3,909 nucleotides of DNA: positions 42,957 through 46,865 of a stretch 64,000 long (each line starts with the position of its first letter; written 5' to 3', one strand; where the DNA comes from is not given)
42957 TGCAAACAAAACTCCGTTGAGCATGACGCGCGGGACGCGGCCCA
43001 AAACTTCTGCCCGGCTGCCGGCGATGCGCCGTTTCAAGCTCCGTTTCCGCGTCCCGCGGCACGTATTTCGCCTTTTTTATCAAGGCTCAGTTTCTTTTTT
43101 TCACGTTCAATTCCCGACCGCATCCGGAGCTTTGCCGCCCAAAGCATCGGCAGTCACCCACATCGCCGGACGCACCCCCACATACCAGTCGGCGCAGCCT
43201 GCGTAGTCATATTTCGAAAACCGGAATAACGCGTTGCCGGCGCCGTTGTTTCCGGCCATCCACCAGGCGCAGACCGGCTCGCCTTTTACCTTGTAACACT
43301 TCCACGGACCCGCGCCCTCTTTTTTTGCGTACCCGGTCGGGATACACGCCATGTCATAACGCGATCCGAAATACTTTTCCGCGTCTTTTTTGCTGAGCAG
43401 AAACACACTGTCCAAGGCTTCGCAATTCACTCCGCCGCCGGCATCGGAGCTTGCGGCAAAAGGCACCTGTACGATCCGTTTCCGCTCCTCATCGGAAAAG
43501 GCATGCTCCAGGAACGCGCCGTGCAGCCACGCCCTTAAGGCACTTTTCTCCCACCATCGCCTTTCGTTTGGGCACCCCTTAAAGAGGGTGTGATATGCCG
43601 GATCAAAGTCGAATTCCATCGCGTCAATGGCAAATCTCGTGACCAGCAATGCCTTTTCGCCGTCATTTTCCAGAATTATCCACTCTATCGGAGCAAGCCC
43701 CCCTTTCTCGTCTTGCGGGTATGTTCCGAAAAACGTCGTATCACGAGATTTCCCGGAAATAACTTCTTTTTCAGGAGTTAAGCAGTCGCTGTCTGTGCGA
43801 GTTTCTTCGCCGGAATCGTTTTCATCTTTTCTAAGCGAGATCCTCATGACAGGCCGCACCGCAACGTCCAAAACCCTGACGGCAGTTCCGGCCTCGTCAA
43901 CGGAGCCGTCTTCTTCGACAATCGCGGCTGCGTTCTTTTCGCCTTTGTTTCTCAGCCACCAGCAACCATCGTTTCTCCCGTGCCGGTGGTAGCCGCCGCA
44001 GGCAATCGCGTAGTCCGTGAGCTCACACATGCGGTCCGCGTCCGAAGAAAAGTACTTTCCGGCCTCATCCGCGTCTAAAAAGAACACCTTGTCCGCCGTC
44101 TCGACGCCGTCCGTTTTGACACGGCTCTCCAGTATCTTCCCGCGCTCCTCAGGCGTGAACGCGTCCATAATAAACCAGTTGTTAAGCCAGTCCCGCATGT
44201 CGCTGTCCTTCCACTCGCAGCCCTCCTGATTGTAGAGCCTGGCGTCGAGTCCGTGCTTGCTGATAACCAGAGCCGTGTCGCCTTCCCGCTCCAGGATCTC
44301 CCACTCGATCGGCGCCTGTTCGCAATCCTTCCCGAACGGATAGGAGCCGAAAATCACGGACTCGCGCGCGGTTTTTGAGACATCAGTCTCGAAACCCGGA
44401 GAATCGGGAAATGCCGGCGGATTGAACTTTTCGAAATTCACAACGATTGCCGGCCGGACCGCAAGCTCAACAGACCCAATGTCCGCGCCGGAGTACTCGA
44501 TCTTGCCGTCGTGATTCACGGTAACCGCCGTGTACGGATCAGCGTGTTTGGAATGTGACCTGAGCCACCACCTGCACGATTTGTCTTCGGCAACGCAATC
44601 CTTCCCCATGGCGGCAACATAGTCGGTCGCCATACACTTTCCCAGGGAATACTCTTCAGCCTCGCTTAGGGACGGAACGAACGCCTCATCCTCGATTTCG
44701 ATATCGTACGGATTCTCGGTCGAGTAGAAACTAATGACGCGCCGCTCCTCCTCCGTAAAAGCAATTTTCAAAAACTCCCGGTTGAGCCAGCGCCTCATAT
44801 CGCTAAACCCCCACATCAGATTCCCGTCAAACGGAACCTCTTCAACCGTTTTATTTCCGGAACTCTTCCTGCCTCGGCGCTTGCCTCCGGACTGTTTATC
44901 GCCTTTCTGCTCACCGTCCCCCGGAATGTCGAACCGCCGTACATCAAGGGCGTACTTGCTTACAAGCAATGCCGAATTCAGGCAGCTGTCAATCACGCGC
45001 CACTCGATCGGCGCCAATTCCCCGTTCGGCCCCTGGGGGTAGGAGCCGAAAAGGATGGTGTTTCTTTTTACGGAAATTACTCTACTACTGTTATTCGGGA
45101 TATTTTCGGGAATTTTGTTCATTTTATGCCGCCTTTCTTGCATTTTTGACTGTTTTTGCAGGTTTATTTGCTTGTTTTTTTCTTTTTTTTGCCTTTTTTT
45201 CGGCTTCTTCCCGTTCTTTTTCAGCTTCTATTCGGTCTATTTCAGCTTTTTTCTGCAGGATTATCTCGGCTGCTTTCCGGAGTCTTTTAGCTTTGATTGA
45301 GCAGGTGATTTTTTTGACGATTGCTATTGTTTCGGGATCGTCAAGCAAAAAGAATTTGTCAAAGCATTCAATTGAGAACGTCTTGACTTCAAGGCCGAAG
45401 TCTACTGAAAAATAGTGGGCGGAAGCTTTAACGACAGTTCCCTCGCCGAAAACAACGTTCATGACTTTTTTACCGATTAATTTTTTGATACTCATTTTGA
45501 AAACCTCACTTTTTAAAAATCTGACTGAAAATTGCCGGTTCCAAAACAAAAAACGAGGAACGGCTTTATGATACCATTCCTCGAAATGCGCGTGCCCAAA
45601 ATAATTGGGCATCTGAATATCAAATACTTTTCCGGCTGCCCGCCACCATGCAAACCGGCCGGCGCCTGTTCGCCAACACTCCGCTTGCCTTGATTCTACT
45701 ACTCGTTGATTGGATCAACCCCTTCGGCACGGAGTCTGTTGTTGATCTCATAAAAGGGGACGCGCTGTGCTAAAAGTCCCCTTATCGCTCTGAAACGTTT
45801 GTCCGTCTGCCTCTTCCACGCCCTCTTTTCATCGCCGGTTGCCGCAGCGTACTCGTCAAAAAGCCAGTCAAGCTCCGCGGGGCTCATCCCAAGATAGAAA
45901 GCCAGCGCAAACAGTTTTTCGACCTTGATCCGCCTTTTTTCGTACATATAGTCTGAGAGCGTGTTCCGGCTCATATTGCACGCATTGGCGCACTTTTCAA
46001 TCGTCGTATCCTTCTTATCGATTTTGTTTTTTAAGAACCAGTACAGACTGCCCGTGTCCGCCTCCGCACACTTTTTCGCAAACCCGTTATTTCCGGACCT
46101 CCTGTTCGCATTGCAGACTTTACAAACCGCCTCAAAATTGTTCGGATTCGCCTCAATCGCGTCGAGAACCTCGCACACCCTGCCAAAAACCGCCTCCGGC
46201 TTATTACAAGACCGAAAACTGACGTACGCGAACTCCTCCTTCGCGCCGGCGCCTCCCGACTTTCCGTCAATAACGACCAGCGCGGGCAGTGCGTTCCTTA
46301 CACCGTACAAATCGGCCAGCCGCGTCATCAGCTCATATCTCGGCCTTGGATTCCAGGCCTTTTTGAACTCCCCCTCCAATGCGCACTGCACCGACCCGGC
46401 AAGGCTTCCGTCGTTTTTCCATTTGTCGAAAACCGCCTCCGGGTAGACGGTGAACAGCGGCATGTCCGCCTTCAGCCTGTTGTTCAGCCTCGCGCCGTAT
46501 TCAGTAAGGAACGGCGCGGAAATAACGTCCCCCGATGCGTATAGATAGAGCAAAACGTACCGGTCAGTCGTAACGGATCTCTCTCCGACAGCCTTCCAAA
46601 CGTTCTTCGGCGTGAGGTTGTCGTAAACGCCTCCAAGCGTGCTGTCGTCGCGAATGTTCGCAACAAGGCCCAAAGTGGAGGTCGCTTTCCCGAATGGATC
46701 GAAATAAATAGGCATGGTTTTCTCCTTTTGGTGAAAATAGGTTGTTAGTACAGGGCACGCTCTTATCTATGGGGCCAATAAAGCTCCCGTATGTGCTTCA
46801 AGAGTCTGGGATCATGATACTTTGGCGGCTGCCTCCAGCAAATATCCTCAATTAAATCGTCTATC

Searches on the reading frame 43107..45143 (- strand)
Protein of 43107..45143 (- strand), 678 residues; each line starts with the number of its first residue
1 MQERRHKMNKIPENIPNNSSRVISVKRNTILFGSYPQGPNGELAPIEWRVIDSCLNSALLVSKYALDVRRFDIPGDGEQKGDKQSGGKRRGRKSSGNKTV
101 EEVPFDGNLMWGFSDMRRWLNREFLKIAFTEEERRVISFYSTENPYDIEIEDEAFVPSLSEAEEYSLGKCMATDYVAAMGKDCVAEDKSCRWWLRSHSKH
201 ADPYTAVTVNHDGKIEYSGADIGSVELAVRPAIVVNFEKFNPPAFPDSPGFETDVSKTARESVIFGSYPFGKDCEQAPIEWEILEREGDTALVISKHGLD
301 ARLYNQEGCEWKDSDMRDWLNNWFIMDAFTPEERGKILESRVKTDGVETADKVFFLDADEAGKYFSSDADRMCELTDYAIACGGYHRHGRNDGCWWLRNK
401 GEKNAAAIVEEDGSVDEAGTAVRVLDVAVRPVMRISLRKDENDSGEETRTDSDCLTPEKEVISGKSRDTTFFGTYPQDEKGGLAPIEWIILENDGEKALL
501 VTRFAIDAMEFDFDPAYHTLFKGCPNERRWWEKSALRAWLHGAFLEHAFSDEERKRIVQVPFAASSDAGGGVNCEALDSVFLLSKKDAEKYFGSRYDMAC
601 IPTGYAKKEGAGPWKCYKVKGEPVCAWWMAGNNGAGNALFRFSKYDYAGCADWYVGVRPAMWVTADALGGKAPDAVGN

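Call 3: search_protein_families(library=pfam, proteins=[window:43107-45143:-], max_evalue=0.01)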
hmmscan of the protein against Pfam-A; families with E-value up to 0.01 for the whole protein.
window:43107-45143:- (678 aa): 1 family
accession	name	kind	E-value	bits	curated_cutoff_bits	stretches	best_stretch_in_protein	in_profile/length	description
PF19789.6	DUF6273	-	1.4e-44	152.4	23.5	3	289-435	2-170/172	Domain of unknown function (DUF6273)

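Call 5: search_protein_families(library=padloc, proteins=[window:43107-45143:-], max_evalue=0.01)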
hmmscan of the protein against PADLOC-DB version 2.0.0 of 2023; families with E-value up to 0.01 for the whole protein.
window:43107-45143:- (678 aa): 0 families

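Call 6: search_protein_families(library=phrogs, proteins=[window:43107-45143:-], max_evalue=0.01)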
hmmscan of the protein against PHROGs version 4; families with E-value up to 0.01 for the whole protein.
window:43107-45143:- (678 aa): 2 families
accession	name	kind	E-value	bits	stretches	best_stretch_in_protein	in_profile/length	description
phrog_9958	-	unknown function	8.3e-18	65.5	2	483-591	18-119/210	-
phrog_10993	-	head and packaging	0.00079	19.4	0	363-435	166-240/556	Hoc-like head decoration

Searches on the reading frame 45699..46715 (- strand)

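Call 3: search_protein_families(library=pfam, proteins=[window:45699-46715:-], max_evalue=0.01)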
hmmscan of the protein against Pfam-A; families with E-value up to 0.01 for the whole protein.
window:45699-46715:- (338 aa): 3 families
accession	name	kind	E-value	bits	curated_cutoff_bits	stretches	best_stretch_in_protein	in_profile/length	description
PF01381.28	HTH_3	-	5.3e-06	26.8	23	1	228-282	1-55/55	Helix-turn-helix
PF13560.12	HTH_31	-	4.4e-05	24.1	27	0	238-285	16-64/64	Helix-turn-helix domain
PF13443.12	HTH_26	-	0.0013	19.4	22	1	228-282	2-57/63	Cro/C1-type HTH DNA-binding domain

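Call 5: search_protein_families(library=padloc, proteins=[window:45699-46715:-], max_evalue=0.01)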
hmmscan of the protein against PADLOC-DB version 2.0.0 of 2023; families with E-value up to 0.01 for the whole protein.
window:45699-46715:- (338 aa): 0 families

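Call 6: search_protein_families(library=phrogs, proteins=[window:45699-46715:-], max_evalue=0.01)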
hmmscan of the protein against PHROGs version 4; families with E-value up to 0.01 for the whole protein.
window:45699-46715:- (338 aa): 7 families
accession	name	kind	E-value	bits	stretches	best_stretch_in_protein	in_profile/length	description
phrog_8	-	transcription regulation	1.4e-06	29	1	228-283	81-136/346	transcriptional regulator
phrog_2328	-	transcription regulation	1.5e-05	25.8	1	233-306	25-96/128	transcriptional repressor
phrog_2967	-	transcription regulation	0.00012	22.7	1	228-282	15-69/225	transcriptional regulator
phrog_1728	-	transcription regulation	0.0012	18.9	1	228-280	8-60/380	transcriptional regulator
phrog_4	-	transcription regulation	0.0016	18.5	1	228-290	141-196/400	transcriptional repressor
phrog_638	-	transcription regulation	0.0036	18.2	1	240-306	21-87/145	transcriptional regulator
phrog_4583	-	transcription regulation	0.0046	17.9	1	228-282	15-69/81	transcriptional repressor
